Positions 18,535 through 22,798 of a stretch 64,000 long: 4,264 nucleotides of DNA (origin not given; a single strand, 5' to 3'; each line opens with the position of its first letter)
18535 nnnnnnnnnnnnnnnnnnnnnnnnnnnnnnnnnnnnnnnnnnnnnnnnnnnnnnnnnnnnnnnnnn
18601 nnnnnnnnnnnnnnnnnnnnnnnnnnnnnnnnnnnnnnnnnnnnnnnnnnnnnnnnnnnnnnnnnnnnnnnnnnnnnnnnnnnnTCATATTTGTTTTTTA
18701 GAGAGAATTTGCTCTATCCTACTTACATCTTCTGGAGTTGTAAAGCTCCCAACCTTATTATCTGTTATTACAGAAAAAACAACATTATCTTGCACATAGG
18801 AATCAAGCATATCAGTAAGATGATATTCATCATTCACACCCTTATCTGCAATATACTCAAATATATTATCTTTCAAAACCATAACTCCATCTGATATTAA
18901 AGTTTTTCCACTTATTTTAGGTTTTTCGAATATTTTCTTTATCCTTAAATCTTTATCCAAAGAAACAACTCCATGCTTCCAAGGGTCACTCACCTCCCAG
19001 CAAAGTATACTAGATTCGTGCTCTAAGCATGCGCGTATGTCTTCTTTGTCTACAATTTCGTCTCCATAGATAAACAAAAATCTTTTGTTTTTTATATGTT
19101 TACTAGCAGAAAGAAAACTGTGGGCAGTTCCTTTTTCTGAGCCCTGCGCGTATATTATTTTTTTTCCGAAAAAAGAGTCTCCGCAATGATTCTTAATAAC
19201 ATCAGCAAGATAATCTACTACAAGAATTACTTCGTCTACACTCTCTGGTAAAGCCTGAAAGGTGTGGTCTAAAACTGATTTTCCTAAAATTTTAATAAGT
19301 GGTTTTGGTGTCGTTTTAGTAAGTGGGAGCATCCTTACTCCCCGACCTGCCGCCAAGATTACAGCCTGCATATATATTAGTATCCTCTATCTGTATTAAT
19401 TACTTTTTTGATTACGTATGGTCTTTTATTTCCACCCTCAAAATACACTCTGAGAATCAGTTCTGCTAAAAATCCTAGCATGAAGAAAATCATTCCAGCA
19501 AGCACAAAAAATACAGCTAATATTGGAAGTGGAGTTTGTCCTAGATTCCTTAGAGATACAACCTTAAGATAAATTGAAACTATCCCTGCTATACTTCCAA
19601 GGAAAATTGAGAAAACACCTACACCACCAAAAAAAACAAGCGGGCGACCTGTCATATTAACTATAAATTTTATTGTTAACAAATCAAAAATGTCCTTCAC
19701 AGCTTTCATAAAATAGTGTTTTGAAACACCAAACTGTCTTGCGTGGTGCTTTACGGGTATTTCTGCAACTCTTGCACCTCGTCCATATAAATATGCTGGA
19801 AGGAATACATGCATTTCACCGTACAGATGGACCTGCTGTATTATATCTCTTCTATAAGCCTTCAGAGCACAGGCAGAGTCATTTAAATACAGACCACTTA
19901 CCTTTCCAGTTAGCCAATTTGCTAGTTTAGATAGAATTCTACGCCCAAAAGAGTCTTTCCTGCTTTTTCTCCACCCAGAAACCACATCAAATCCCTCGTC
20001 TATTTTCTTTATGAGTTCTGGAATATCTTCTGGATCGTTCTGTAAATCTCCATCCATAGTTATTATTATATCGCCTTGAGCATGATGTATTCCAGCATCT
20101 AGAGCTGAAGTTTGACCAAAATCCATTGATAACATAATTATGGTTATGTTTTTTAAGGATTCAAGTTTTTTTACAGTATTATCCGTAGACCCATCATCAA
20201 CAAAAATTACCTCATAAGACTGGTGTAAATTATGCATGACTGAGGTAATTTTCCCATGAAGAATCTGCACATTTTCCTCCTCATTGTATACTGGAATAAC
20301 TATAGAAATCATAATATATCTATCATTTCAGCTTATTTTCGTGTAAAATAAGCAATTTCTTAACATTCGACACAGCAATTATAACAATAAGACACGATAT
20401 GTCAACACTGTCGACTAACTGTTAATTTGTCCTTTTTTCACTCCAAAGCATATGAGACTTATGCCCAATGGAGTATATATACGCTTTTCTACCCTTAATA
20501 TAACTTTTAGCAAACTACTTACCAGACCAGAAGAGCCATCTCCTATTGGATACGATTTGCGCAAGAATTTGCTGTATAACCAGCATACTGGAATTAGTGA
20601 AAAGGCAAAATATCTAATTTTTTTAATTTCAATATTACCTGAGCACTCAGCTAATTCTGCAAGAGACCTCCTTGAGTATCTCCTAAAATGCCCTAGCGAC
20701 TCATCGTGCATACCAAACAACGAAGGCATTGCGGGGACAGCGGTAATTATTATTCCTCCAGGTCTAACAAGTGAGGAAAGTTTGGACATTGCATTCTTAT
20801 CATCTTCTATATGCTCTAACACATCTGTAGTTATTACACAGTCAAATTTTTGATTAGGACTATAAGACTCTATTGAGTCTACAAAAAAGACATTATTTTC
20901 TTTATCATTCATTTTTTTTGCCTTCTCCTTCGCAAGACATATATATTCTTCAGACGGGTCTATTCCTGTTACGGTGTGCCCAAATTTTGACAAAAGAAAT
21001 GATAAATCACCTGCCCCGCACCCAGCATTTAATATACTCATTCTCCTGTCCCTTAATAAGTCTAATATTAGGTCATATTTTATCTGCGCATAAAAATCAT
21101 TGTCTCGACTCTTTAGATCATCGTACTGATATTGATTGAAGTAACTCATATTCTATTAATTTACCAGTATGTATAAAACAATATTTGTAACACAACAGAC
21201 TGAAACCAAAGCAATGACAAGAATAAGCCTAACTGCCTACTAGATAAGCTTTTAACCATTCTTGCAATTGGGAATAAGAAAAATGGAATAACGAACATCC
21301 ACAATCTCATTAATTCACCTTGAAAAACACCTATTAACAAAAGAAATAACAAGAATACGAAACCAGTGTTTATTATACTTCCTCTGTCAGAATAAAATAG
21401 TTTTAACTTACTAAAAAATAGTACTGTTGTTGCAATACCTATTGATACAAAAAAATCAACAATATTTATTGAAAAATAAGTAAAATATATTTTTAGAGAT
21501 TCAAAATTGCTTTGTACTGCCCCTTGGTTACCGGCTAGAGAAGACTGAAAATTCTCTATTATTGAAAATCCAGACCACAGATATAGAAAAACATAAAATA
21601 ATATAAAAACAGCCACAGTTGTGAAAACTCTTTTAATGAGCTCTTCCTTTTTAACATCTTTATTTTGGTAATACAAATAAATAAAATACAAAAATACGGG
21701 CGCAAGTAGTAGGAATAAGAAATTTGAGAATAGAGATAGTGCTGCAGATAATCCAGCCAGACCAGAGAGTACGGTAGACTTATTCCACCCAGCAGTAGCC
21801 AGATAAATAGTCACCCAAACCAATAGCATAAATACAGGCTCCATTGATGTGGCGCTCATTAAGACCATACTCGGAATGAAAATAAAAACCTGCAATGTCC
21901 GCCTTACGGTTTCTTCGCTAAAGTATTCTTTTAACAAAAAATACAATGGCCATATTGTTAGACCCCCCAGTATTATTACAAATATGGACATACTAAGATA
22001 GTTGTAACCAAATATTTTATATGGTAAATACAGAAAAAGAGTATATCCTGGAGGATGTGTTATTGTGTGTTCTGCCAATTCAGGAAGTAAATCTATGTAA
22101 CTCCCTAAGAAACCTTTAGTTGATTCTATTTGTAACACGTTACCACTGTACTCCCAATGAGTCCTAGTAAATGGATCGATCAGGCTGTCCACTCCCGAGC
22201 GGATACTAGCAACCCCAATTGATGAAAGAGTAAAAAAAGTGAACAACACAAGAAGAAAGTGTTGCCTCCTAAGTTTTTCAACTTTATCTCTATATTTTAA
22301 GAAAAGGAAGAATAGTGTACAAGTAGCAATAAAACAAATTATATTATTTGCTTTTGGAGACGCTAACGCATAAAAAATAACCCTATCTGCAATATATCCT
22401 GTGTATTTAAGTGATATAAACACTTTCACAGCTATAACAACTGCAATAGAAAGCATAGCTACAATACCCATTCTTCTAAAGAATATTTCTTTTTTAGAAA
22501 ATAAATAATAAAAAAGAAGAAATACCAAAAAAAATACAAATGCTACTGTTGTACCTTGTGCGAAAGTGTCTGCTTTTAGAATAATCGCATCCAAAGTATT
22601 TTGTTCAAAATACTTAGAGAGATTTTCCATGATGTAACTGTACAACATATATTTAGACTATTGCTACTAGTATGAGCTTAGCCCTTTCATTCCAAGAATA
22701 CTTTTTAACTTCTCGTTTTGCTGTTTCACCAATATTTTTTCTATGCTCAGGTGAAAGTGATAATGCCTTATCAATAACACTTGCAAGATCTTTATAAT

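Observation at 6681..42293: Six paralogous GT-C (PMT/ArnT-like) membrane glycosyltransferases paired with four GT2 polyprenyl-phosphate sugar synthases in one operon-like array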

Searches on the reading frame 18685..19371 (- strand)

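Call 8: search_protein_families(library=pfam, proteins=[window:18685-19371:-], max_evalue=0.0001)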
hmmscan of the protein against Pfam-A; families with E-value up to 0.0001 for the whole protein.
window:18685-19371:- (228 aa): 3 families
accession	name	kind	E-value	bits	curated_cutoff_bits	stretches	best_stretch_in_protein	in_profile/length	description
PF00483.29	NTP_transferase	-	1.9e-26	93.6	21.2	1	3-198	2-216/245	Nucleotidyl transferase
PF12804.13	NTP_transf_3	-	5.3e-14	53.1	27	1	3-135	1-131/160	MobA-like NTP transferase domain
PF01128.25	IspD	-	9.7e-07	29.2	27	1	1-96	1-91/221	2-C-methyl-D-erythritol 4-phosphate cytidylyltransferase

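Call 74: search_protein_families(library=ncbifam, proteins=[window:18685-19371:-], max_evalue=0.00001)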
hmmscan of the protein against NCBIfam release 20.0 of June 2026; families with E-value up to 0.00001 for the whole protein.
window:18685-19371:- (228 aa): 33 families (the best 25 are shown)
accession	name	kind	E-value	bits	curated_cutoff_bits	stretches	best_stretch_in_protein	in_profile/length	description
TIGR03992.1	Arch_glmU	subfamily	5.3e-47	160.6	292.1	1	1-215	1-219/393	bifunctional sugar-1-phosphate nucleotidylyltransferase/acetyltransferase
NF041173.1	Sug_nt_acttase_Thmprot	equivalog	2.5e-36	125.5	600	1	1-206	1-210/405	bifunctional sugar-1-phosphate nucleotidylyltransferase/acetyltransferase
NF041313.1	UDPGP_AglF_Halo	equivalog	1.8e-34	119.2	400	1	1-222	1-233/234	UTP--glucose-1-phosphate uridylyltransferase AglF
TIGR01208.1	rmlA_long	equivalog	1.1e-29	103.4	320.25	1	3-196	2-206/353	glucose-1-phosphate thymidylyltransferase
NF045761.1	NAMPUrTaseMurU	equivalog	1.2e-21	77.7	250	1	1-214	1-218/226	N-acetylmuramate alpha-1-phosphate uridylyltransferase MurU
NF049965.1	GlMnHpPGnyltfHddC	equivalog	9.1e-21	74.5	300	1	1-205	1-203/221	D-glycero-D-manno-heptose 1-phosphate guanosyltransferase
TIGR01173.1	glmU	equivalog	3.7e-20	72.2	366.85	1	1-204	1-215/452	bifunctional UDP-N-acetylglucosamine diphosphorylase/glucosamine-1-phosphate N-acetyltransferase GlmU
NF052502.1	man1P_GTase_Rv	exception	2.2e-19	69.6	440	1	1-176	1-184/352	mannose-1-phosphate guanylyltransferase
TIGR01099.1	galU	equivalog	3.3e-18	66.2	326.8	2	2-65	3-67/261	UTP--glucose-1-phosphate uridylyltransferase GalU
NF041135.1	IPPtranDIPPsyn_Thcocales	equivalog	6.3e-17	61.7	580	1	1-225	1-219/419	bifunctional L-myo-inositol-1-phosphate cytidylyltransferase/CDP-L-myo-inositol myo-inositolphosphotransferase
NF010933.0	PRK14353.1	equivalog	2.4e-16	59.4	505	1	2-203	7-220/453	bifunctional UDP-N-acetylglucosamine diphosphorylase/glucosamine-1-phosphate N-acetyltransferase GlmU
TIGR01207.1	rmlA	equivalog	1.1e-15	57.5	360.65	1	3-195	2-206/286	glucose-1-phosphate thymidylyltransferase RfbA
NF010937.0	PRK14357.1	equivalog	1.6e-15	56.9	658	1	1-200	1-207/448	bifunctional UDP-N-acetylglucosamine diphosphorylase/glucosamine-1-phosphate N-acetyltransferase GlmU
TIGR02623.1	G1P_cyt_trans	equivalog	4.2e-15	55.9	300.25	2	86-184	110-210/255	glucose-1-phosphate cytidylyltransferase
NF010934.1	PRK14354.1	equivalog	1.5e-14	53.4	450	1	3-205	2-215/447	bifunctional UDP-N-acetylglucosamine diphosphorylase/glucosamine-1-phosphate N-acetyltransferase GlmU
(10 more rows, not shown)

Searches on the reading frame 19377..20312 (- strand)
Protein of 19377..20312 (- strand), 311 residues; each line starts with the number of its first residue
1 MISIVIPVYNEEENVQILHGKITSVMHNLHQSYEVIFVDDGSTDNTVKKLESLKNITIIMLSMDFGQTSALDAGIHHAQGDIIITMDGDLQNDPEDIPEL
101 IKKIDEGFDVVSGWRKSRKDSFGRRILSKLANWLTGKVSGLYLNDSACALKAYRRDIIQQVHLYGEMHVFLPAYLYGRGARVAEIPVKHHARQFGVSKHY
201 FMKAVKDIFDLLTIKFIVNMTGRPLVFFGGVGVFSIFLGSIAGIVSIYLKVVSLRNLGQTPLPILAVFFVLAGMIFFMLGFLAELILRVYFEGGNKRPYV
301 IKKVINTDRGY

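Call 4: search_protein_families(library=pfam, proteins=[window:19377-20312:-], max_evalue=0.01)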
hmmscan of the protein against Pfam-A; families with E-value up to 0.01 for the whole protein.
window:19377-20312:- (311 aa): 4 families
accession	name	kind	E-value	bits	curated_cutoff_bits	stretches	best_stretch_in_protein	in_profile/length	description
PF00535.33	Glycos_transf_2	-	3e-33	115.5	23.3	1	3-155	1-161/168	Glycosyl transferase family 2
PF10111.15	Glyco_tranf_2_2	-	3.1e-09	37.1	27.3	1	3-96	1-98/276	Glycosyltransferase like family 2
PF13641.12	Glyco_tranf_2_3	-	6.5e-05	23.5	27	1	2-116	3-124/230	Glycosyltransferase like family 2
PF13704.12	Glyco_tranf_2_4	-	0.0037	18.2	27.5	1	33-89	20-81/98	Glycosyl transferase family 2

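Call 13: search_protein_families(library=ncbifam, proteins=[window:19377-20312:-], max_evalue=0.01)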
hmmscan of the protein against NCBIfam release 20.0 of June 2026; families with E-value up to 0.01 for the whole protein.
window:19377-20312:- (311 aa): 26 families (the best 25 are shown)
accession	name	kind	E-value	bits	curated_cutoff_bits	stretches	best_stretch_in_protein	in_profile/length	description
NF007986.1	PRK10714.1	equivalog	1e-62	212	529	1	2-307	8-314/316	undecaprenyl-phosphate 4-deoxy-4-formamido-L-arabinose transferase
NF047588.1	GlcsyltransPgfSStrep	equivalog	1.2e-41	142.9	500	1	2-303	3-304/308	glycosyltransferase PgfS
TIGR04182.1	glyco_TIGR04182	equivalog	9.6e-24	84.3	325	1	2-290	2-286/293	S-layer glycoprotein N-glycosyltransferase AglJ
TIGR03937.1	PgaC_IcaA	equivalog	4.4e-16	58.8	422.3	1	1-105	46-151/407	poly-beta-1,6-N-acetyl-D-glucosamine synthase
NF058614.1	PPMAGASynPpgS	equivalog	4.5e-15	55.7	370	1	4-209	4-217/226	polyprenyl-phospho-N-acetylgalactosaminyl synthase PpgS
NF041391.1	DPhHxTase_Halo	equivalog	7.8e-14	51.2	375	1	8-192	3-186/213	dolichyl-phosphate hexose transferase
TIGR04283.1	glyco_like_mftF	equivalog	2.1e-13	50.4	182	1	2-104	1-96/221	TIGR04283 family arsenosugar biosynthesis glycosyltransferase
NF041875.1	EPS_EpsD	equivalog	1.2e-12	47.8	370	1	2-99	1-99/325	exopolysaccharide biosynthesis glycosyltransferase EpsD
NF047683.1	TeichurnBiosyTuaG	equivalog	4.1e-11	43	400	1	2-97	8-104/252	teichuronic acid biosynthesis protein TuaG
TIGR03965.1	mycofact_glyco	equivalog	1.8e-10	40.3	280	1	2-104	76-179/467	mycofactocin biosynthesis glycosyltransferase MftF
NF007482.0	PRK10073.1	equivalog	5.4e-10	38.8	423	1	2-102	8-108/334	glycosyltransferase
TIGR03111.1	glyc2_xrt_Gpos1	hypoth_equivalog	3.8e-09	35.9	363.95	1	2-107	51-159/439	TIGR03111 family XrtG-associated glycosyltransferase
NF010496.0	PRK13915.1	equivalog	1.6e-08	34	262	1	2-100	33-138/307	glucosyl-3-phosphoglycerate synthase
NF038299.1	EPS_HpsN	equivalog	5.7e-08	32.1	425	1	1-95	2-97/317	hormogonium polysaccharide biosynthesis glycosyltransferase HpsN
NF050050.1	ProtGlycPglI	equivalog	5.8e-08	32.5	500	1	2-113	4-117/306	GalNAc(5)-diNAcBac-PP-undecaprenol beta-1,3-glucosyltransferase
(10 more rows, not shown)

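Call 53: search_solved_structures(query=window:19377-20312:-, max_evalue=0.001)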
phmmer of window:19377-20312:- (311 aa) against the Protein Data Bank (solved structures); distinct sequences matched with E-value up to 0.001: 23.
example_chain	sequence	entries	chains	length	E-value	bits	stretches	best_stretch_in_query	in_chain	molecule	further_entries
9hwj_A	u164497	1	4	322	5.7e-56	192.6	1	2-306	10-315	Undecaprenyl-phosphate 4-deoxy-4-formamido-L-arabinose transferase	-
9bhc_C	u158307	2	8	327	1.8e-54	187.7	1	2-306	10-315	Undecaprenyl-phosphate 4-deoxy-4-formamido-L-arabinose transferase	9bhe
8vxh_A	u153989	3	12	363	2.6e-54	187.2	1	2-306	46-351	Undecaprenyl-phosphate 4-deoxy-4-formamido-L-arabinose transferase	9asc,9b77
5eke_A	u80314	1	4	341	2.5e-30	108.4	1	2-300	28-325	Uncharacterized glycosyltransferase sll0501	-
5ekp_C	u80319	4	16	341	2.6e-30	108.4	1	2-300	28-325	Uncharacterized glycosyltransferase sll0501 | Glycosyltransferase sll0501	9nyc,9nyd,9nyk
9nye_A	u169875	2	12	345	2.7e-30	108.3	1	2-300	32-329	Glycosyltransferase sll0501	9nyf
5mlz_A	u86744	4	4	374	2.8e-23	85.3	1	2-212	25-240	Dolichol monophosphate mannose synthase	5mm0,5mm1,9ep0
5hea_A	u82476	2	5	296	8.5e-08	34.4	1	1-109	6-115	Putative glycosyltransferase (GalT1)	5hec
2z87_A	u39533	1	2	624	5.4e-07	31.8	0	2-97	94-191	Chondroitin synthase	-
2z86_A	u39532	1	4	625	5.4e-07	31.8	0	2-97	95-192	Chondroitin synthase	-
6p61_A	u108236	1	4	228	1.8e-06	30.1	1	2-95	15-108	Glycosyltransferase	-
9omm_A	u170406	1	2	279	8.6e-06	27.9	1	2-113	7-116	Glycosyltransferase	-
9omj_A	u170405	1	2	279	8.6e-06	27.9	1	2-113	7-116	Glycosyltransferase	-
9omh_A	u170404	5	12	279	8.6e-06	27.9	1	2-113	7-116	Glycosyltransferase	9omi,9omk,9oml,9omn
8bz8_A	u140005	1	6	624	1.8e-05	26.8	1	2-114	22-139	Glycosyltransferase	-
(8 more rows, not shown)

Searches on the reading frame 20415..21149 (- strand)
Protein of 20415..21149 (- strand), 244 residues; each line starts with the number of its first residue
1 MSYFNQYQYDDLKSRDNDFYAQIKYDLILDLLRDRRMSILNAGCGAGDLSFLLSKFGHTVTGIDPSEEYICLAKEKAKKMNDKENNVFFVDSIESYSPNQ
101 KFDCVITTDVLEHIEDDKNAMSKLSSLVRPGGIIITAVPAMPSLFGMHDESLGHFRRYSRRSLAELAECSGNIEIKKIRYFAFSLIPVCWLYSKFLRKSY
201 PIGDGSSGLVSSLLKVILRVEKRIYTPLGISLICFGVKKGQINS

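Call 8: search_protein_families(library=pfam, proteins=[window:20415-21149:-], max_evalue=0.0001)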
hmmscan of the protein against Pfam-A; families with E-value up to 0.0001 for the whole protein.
window:20415-21149:- (244 aa): 12 families
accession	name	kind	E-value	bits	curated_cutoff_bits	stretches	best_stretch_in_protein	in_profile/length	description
PF13489.12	Methyltransf_23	-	7.1e-20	71.8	27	1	26-168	11-155/164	Methyltransferase domain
PF13847.12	Methyltransf_31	-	1.8e-17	63.9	27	1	35-140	3-113/145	Methyltransferase domain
PF13649.12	Methyltransf_25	-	4e-16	59.9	27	1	39-132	1-97/97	Methyltransferase domain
PF08241.18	Methyltransf_11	-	7.2e-16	59.1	21.2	1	40-135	1-94/95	Methyltransferase domain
PF08242.18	Methyltransf_12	-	3e-15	57.2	30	1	40-134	1-98/98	Methyltransferase domain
PF05401.17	NodS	-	7.5e-09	36.2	24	1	16-135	22-143/201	Nodulation protein S (NodS)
PF08003.17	Methyltransf_9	-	5.6e-08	32.6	23.8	1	18-135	97-216/315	Protein of unknown function (DUF1698)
PF02353.26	CMAS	-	2.8e-06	27.3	27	1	22-136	48-164/273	Mycolic acid cyclopropane synthetase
PF01209.24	Ubie_methyltran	-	2e-05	24.5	20.1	1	36-136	48-151/233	ubiE/COQ5 methyltransferase family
PF03848.20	TehB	-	2.5e-05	24.3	20.4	1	38-132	33-128/193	Tellurite resistance protein TehB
PF13679.12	Methyltransf_32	-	8.8e-05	22.9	27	0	33-106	23-106/143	Methyltransferase domain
PF05175.20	MTS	-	9.2e-05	22.6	23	0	27-107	22-104/170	Methyltransferase small domain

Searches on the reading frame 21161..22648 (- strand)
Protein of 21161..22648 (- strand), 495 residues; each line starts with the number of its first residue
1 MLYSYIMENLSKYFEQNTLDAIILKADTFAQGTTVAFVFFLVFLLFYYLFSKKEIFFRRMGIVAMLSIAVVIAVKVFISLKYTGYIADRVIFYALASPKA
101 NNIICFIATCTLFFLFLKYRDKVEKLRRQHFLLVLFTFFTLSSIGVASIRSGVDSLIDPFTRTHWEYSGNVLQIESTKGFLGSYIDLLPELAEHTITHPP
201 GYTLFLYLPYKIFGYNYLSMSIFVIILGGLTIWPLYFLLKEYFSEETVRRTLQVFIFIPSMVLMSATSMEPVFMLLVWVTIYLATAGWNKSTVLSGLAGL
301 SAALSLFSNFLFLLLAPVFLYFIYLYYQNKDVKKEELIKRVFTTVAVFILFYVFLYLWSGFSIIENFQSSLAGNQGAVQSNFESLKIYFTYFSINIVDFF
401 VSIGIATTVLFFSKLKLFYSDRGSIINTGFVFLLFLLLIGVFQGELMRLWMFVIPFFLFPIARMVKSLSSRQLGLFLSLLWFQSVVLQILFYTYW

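Call 4: search_protein_families(library=pfam, proteins=[window:21161-22648:-], max_evalue=0.01)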
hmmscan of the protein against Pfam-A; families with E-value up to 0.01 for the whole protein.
window:21161-22648:- (495 aa): 1 family
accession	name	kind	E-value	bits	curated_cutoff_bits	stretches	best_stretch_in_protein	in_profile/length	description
PF13231.12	PMT_2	-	1.2e-07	32.5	26.1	1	198-352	2-155/160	Dolichyl-phosphate-mannose-protein mannosyltransferase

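Call 13: search_protein_families(library=ncbifam, proteins=[window:21161-22648:-], max_evalue=0.01)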
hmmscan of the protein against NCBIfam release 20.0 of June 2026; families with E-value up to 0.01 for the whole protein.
window:21161-22648:- (495 aa): 0 families

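Call 57: find_homologous_proteins(query=window:21161-22648:-, max_evalue=0.00001)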
Query window:21161-22648:- (495 aa): 48 proteins with E <= 0.00001 among 8000 candidates.
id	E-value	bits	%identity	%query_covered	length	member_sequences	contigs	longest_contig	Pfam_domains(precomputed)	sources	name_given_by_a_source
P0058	0.0e+0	1038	100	99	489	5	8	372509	PF13231.13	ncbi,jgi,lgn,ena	-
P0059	1.9e-117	412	46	93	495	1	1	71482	-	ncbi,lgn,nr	ncbi:MAG: hypothetical protein Q8P20_03960 [bacterium]|nr:hypothetical protein [bacterium]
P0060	1.3e-114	402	44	93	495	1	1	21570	-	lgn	-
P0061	1.7e-113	399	46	91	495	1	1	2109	-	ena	-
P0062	9.9e-113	396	45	93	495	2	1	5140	PF13231.13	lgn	-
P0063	1.7e-112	395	48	92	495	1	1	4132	PF13231.13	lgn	-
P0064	4.6e-112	394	45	94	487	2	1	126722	-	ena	-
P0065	7.4e-112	393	44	94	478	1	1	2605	-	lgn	-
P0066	1.9e-111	392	45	94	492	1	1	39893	-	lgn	-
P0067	3.5e-111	391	44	93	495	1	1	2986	-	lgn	-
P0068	4.6e-111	391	46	92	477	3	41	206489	-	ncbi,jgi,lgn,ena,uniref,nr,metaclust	ncbi:hypothetical protein A3B05_01090 [Candidatus Giovannonibacteria bacterium RIFCSPLOWO2_01_FULL_4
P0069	7.1e-107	377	42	95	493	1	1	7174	-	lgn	-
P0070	5.4e-106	374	44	93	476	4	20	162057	-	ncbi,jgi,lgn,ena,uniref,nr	ncbi:MAG: hypothetical protein UW81_C0004G0058 [Candidatus Giovannonibacteria bacterium GW2011_GWC2_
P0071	2.8e-105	372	43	94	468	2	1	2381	-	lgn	-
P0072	3.2e-105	371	44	86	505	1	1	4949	-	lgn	-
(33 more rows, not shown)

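Call 70: predict_structure(alignment_id=A2)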
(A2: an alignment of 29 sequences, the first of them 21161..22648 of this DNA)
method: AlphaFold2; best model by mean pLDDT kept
length: 495 residues; sequences in the alignment: 29
mean_pLDDT: 90.2   pTM: 0.90
mean pLDDT of the five models: 90.2, 89.3, 88.9, 88.3, 87.5
residues with pLDDT >= 90: 356; 70-90: 106; 50-70: 33; < 50: 0
segments of 3 or more residues with pLDDT < 50: none
pLDDT, mean of each block of 10 residues (from residue 1): 61 61 81 94 95 95 94 84 69 81 95 97 97 98 95 91 90 94 94 91 94 91 95 97 96 97 88 96 95 98 97 94 91 94 98 98 96 81 85 90 94 82 78 89 77 93 94 97 95 71
secondary structure, 60 per line:
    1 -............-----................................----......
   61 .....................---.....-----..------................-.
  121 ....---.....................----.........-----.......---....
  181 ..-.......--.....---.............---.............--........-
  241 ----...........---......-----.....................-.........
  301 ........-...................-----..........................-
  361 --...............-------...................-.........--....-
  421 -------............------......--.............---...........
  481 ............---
elements in order: H2-13 H19-50 H55-81 H85-89 H103-118 H120-124 H128-148 H153-161 H167-173 H177-182 H184-190 H193-197 H201-213 H217-229 H232-239 H245-255 H259-264 H270-290 H292-308 H310-328 H334-359 H363-377 H385-403 H405-413 H416-419 H428-439 H446-451 H454-466 H470-490
